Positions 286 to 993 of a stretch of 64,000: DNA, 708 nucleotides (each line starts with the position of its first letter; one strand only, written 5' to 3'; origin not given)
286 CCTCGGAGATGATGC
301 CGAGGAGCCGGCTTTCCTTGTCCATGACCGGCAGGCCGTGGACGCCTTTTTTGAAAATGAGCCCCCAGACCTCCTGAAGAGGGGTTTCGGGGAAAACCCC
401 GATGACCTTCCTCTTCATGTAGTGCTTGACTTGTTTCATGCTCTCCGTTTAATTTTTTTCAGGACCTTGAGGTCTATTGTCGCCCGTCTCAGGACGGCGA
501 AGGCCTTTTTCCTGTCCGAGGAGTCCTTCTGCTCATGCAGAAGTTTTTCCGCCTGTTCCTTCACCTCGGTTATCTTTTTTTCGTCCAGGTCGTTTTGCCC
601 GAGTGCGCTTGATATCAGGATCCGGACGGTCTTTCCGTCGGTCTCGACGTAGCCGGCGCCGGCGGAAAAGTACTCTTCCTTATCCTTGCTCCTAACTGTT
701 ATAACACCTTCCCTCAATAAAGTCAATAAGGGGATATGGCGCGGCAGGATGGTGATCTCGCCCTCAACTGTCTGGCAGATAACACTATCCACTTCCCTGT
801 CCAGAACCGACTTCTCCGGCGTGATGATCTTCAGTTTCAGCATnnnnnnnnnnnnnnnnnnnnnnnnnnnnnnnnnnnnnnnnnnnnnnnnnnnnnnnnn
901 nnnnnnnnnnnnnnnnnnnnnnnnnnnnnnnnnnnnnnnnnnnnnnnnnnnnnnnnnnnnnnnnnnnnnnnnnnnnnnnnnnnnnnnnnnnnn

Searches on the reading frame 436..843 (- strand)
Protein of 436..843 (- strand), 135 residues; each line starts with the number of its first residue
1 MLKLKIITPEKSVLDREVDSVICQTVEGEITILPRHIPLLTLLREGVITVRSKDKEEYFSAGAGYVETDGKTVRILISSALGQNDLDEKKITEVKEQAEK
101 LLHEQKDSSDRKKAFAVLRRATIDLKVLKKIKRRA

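Call 56: find_encoding_contigs(protein=window:436-843:-, flank=10000, max_places=1)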
Protein window:436-843:- (135 aa): 3 contigs read that carry it; 1 place shown.
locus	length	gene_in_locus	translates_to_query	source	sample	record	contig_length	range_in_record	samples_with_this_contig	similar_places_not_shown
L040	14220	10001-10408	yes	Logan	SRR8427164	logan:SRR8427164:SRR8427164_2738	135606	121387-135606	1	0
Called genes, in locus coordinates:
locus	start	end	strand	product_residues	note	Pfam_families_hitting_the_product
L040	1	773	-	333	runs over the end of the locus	PF01594:AI-2E_transport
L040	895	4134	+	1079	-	PF02811:PHP, PF07733:DNA_pol3_alpha, PF17657:DNA_pol3_finger, PF14579:HHH_6, PF01336:tRNA_anti-codon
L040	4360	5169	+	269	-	PF00119:ATP-synt_A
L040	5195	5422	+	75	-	PF00137:ATP-synt_C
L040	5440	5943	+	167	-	PF00430:ATP-synt_B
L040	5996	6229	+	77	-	PF00213:OSCP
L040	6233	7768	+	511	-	PF02874:ATP-synt_ab_N (weak), PF00006:ATP-synt_ab, PF00306:ATP-synt_ab_C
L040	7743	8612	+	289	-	PF00231:ATP-synt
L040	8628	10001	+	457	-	PF02874:ATP-synt_ab_N, PF00006:ATP-synt_ab, PF22919:ATP-synt_VA_C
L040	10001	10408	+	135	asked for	PF02823:ATP-synt_DE_N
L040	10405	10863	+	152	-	PF00571:CBS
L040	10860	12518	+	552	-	PF06418:CTP_synth_N, PF00117:GATase, PF07722:Peptidase_C26 (faint)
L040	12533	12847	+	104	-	PF01245:Ribosomal_L19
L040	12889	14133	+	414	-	-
